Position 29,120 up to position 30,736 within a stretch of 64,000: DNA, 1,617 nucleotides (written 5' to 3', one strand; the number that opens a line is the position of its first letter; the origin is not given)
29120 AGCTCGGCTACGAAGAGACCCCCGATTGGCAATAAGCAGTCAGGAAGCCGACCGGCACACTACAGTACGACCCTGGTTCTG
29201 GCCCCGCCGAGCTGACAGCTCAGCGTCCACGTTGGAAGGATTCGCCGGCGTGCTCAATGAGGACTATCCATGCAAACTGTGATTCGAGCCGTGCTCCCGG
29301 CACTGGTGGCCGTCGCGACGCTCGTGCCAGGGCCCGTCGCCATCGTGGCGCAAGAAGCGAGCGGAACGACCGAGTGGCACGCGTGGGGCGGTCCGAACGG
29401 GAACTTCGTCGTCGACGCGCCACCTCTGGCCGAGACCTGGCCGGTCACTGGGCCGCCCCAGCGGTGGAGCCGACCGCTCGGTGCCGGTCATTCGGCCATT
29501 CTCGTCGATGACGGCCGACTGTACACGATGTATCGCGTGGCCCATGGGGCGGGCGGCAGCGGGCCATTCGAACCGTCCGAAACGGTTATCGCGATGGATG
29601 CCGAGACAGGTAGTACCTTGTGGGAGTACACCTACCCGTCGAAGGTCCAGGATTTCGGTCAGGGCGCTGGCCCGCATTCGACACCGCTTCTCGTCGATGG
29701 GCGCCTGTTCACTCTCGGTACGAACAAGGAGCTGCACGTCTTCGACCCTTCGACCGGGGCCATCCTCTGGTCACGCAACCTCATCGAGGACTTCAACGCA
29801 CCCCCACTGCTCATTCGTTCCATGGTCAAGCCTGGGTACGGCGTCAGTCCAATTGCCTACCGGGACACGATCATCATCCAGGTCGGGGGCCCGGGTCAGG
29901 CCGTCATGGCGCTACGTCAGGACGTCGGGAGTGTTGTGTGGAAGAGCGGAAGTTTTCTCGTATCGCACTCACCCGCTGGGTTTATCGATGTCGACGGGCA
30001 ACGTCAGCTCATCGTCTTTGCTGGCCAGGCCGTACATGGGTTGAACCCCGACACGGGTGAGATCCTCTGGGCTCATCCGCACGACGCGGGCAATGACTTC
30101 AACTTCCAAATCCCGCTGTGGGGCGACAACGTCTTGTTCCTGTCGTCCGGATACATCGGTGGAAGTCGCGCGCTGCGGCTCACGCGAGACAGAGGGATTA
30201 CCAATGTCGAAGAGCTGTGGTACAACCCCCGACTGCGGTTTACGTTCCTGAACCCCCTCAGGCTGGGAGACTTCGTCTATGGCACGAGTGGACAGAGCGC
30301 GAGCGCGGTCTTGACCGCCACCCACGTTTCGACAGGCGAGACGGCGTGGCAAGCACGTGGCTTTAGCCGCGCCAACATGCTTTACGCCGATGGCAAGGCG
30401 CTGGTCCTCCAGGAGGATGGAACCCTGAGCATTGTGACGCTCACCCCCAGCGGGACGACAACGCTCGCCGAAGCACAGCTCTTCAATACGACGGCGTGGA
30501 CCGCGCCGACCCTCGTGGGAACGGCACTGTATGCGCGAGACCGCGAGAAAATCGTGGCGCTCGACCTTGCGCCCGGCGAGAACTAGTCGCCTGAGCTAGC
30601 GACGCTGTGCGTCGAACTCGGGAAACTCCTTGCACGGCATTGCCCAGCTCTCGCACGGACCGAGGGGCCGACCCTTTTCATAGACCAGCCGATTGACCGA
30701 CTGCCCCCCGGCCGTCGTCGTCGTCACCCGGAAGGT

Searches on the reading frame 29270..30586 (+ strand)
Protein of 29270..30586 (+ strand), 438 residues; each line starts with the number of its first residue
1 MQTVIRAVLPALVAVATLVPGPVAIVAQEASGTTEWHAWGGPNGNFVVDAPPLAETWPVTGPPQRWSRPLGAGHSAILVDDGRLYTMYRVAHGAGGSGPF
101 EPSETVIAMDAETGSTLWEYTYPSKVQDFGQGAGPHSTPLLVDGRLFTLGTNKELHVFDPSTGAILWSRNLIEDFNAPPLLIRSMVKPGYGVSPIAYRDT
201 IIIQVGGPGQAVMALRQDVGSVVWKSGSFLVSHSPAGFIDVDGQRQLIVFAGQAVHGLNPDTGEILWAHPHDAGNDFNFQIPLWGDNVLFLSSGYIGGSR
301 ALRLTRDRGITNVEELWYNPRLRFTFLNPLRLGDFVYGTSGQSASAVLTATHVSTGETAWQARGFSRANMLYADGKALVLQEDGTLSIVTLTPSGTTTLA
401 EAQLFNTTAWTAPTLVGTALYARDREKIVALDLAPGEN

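Call 71: search_protein_families(library=pfam, proteins=[window:29270-30586:+], max_evalue=0.001)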
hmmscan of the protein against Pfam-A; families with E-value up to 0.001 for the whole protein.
window:29270-30586:+ (438 aa): 4 families
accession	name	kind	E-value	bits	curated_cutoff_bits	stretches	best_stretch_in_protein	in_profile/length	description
PF13360.13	PQQ_2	-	5.4e-25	88.8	27.6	1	104-361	3-232/233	Outer membrane protein assembly factor BamB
PF01011.28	PQQ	-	8.1e-08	31.9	26.7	0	136-170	50-84/595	Glucose/ethanol/alcohol dehydrogenase, beta-propeller domain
PF13570.13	Beta-prop_ACSF4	-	1.5e-05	25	133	1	103-269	28-171/329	Beta-alanine-activating enzyme, beta-propeller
PF23727.1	Beta-prop_FAM234A_B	-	0.00042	19.4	26.4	0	246-283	93-130/467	FAM234A/B beta-propeller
